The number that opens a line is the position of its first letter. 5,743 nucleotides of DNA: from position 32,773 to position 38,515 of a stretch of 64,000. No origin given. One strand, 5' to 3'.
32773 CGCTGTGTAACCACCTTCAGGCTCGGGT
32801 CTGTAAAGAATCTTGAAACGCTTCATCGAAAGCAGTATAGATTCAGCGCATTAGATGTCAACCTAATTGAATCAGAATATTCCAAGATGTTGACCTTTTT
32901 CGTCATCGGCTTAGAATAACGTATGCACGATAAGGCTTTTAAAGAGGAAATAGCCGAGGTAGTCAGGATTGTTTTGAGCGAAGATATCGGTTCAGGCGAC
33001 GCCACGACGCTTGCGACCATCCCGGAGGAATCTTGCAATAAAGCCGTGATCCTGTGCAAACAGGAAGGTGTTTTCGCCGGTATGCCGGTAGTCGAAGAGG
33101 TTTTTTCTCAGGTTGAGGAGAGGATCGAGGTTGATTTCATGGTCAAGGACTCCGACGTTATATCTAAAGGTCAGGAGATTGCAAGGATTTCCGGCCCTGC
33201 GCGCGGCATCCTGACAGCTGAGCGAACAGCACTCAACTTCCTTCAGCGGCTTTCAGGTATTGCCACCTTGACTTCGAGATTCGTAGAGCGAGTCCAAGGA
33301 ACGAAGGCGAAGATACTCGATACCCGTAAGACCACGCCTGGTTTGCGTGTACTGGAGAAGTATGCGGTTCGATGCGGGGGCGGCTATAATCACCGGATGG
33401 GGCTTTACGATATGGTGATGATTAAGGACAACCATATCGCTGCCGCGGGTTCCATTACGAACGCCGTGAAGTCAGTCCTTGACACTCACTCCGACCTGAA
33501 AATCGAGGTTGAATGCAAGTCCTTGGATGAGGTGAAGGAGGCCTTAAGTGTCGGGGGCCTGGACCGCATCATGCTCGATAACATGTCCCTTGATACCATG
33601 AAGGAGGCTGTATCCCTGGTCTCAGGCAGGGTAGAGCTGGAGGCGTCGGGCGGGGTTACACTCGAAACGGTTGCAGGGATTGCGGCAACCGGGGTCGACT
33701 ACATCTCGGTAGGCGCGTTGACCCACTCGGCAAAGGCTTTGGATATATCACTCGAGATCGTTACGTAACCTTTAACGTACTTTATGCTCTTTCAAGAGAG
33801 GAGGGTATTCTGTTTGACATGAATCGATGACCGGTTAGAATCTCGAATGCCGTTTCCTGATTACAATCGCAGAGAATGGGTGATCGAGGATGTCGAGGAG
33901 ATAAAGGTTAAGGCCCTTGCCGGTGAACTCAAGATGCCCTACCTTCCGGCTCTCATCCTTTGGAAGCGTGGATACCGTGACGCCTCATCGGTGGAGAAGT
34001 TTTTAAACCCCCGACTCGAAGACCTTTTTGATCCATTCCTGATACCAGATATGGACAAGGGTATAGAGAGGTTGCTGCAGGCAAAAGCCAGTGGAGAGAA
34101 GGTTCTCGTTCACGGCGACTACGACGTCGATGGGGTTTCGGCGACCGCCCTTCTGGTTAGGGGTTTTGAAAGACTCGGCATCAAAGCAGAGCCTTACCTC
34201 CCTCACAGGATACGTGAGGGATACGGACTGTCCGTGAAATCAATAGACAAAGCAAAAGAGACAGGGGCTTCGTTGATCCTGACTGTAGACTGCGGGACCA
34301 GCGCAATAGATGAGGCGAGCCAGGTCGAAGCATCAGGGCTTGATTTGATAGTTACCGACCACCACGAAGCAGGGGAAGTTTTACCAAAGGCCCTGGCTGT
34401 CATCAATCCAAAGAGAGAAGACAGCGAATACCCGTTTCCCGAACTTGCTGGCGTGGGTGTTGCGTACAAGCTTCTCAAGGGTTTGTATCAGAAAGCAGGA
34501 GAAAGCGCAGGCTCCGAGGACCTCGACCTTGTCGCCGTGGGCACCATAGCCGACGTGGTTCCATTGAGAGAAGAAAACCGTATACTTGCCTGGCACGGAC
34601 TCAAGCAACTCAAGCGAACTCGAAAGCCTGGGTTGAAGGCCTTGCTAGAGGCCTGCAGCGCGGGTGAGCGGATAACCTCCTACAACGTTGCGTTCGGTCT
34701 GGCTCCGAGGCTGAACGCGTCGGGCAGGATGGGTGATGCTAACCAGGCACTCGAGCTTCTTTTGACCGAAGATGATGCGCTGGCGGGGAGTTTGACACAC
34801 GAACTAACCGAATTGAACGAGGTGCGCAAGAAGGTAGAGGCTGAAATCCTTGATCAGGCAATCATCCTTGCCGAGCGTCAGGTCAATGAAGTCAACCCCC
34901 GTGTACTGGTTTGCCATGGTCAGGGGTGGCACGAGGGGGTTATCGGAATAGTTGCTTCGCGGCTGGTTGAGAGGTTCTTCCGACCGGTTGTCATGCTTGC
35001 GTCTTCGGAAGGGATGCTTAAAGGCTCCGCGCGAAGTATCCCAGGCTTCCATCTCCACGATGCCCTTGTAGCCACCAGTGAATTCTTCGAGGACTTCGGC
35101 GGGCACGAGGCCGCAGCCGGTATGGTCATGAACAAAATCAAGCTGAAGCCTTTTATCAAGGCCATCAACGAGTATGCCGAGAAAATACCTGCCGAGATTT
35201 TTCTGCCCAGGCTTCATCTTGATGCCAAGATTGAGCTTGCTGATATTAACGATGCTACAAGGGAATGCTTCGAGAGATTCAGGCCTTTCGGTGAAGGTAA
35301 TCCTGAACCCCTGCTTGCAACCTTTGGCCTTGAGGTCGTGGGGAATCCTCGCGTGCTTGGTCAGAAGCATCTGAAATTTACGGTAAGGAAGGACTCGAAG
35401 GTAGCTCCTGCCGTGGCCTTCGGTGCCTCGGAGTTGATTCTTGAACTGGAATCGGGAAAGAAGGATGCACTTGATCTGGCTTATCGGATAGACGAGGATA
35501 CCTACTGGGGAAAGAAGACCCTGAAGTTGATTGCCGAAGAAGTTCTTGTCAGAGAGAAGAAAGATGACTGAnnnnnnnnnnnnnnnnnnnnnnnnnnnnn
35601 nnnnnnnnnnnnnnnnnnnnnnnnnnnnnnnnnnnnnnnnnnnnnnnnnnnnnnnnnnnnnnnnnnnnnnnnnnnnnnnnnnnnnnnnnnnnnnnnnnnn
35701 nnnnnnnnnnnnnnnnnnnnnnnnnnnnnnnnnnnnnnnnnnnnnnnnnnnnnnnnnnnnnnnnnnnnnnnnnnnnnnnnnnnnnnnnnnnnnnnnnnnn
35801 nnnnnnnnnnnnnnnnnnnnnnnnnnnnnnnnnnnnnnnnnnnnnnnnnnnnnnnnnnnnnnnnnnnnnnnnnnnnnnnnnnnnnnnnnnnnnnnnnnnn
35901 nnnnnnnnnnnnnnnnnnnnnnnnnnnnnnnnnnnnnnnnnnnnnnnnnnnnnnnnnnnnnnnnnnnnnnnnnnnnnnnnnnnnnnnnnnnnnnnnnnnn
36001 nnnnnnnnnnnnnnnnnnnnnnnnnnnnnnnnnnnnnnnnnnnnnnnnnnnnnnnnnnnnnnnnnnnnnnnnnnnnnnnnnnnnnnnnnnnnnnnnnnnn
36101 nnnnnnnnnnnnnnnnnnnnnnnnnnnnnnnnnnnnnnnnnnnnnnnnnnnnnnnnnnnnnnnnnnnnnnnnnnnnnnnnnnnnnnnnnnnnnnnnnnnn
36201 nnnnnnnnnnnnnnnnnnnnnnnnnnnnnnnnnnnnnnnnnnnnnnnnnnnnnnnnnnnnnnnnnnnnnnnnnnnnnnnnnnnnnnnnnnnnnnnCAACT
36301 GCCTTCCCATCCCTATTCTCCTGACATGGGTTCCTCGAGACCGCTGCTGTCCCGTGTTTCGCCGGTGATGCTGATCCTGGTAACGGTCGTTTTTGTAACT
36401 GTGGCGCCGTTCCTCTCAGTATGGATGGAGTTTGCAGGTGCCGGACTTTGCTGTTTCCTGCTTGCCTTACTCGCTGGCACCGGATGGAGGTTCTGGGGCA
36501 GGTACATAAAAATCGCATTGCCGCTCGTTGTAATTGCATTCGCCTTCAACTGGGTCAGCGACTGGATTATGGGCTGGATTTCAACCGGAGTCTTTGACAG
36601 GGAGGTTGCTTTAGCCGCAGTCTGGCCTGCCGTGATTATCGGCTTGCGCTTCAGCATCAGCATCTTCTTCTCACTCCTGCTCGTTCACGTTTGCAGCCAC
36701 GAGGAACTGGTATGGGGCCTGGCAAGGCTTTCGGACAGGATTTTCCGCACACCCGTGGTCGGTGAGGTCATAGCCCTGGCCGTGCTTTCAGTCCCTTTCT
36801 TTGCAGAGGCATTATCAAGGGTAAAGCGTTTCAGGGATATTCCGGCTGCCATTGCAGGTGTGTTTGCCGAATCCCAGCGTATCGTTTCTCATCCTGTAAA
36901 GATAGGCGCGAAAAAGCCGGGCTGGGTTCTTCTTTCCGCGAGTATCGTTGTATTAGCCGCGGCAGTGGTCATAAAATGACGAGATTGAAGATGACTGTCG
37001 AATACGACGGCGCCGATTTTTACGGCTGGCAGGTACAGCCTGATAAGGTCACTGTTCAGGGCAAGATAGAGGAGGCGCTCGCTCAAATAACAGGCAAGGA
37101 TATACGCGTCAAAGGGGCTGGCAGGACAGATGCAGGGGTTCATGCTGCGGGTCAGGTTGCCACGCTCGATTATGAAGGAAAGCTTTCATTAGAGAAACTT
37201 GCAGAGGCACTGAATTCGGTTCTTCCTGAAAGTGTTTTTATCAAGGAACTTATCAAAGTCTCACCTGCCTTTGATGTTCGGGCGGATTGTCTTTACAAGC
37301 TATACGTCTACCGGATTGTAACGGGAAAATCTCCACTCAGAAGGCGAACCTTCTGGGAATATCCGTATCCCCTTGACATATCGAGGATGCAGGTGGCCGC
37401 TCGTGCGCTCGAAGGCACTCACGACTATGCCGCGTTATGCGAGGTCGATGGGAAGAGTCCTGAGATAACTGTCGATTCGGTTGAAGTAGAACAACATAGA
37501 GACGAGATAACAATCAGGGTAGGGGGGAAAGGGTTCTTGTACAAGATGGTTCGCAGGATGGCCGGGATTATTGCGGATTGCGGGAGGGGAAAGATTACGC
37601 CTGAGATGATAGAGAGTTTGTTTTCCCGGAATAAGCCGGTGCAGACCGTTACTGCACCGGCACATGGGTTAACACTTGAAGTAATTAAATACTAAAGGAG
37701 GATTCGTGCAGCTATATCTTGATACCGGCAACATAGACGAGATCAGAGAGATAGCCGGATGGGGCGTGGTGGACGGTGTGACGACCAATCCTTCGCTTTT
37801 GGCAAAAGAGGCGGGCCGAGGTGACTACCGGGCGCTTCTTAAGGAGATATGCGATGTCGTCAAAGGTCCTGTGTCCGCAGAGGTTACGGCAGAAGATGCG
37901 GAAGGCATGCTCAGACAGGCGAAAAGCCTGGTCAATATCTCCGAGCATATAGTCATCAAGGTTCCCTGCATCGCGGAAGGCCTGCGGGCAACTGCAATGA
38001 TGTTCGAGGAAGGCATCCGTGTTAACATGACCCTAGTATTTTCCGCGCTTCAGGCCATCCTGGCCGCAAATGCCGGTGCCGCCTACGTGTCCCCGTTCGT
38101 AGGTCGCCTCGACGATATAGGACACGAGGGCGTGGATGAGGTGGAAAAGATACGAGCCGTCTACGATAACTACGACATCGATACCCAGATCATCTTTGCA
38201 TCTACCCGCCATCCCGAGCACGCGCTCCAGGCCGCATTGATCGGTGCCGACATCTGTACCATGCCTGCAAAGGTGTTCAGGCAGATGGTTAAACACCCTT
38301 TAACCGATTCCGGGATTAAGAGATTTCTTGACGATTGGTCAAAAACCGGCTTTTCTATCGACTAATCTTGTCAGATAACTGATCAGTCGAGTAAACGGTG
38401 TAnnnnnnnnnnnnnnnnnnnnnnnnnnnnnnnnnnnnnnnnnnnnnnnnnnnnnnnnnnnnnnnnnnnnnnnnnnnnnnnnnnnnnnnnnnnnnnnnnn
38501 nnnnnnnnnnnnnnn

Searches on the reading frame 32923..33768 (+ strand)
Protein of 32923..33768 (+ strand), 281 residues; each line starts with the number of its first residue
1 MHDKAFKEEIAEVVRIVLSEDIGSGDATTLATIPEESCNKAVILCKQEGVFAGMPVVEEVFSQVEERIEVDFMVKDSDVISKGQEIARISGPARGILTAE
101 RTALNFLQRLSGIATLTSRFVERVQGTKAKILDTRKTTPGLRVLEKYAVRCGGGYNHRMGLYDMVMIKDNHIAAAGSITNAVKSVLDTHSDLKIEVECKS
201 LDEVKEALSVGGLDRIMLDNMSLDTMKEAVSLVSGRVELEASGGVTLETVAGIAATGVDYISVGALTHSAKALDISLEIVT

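Call 9: search_protein_families(library=pfam, proteins=[window:32923-33768:+], max_evalue=0.001)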
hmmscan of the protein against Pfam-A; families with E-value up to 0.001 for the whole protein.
window:32923-33768:+ (281 aa): 2 families
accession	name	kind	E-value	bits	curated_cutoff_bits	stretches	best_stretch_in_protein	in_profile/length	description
PF01729.25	QRPTase_C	-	5.6e-66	221.9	23.1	1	113-278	1-169/169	Quinolinate phosphoribosyl transferase, C-terminal domain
PF02749.22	QRPTase_N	-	1.6e-23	83.2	27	1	26-111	1-82/82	Quinolinate phosphoribosyl transferase, N-terminal domain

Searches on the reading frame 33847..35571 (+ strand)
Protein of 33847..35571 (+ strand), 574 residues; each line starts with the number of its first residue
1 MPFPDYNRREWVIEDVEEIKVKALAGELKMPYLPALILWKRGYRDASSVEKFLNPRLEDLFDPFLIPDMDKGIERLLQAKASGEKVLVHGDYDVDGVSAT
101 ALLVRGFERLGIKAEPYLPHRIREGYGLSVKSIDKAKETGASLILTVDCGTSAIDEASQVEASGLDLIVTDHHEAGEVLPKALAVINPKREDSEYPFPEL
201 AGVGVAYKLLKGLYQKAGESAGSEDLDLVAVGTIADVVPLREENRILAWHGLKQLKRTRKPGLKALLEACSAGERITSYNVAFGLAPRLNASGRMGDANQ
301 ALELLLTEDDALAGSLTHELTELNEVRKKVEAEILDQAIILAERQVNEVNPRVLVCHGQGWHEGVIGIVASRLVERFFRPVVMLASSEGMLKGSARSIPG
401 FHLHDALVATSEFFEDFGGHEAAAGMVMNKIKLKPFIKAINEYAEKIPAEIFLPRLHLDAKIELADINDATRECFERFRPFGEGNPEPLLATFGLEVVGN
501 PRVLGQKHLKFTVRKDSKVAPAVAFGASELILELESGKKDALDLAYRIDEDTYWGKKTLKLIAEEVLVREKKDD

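Call 9: search_protein_families(library=pfam, proteins=[window:33847-35571:+], max_evalue=0.001)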
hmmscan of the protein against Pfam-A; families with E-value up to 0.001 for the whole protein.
window:33847-35571:+ (574 aa): 3 families
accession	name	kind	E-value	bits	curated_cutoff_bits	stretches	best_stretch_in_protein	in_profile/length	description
PF01368.27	DHH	-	2e-24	86.7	28.1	1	85-233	1-125/125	DHH family, N-terminal domain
PF17768.7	RecJ_OB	-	7.5e-22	77.9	27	1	458-564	1-106/107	RecJ OB domain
PF02272.25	DHHA1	-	8.2e-15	55.6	25.9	1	351-445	2-101/102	DHHA1 domain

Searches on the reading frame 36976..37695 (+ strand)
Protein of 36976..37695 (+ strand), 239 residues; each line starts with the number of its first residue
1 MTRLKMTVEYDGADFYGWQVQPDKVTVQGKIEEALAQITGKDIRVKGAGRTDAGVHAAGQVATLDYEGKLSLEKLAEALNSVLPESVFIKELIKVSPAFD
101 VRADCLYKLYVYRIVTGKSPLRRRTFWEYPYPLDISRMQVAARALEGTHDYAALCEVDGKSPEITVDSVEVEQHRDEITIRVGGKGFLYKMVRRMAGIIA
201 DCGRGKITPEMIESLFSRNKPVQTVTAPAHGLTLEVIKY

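Call 54: search_protein_families(library=pfam, proteins=[window:36976-37695:+], max_evalue=0.00001)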
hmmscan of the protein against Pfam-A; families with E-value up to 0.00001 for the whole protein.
window:36976-37695:+ (239 aa): 1 family
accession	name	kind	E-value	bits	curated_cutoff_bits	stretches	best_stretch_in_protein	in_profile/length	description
PF01416.25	PseudoU_synth_1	-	1e-35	122.9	23.3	2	141-239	1-107/108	tRNA pseudouridine synthase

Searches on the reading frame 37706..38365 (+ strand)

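Call 54: search_protein_families(library=pfam, proteins=[window:37706-38365:+], max_evalue=0.00001)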
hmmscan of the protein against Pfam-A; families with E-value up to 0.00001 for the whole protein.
window:37706-38365:+ (219 aa): 1 family
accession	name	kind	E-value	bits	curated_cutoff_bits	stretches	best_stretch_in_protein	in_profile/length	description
PF00923.25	TAL_FSA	-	3.9e-59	200.8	27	1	3-215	1-282/285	Transaldolase/Fructose-6-phosphate aldolase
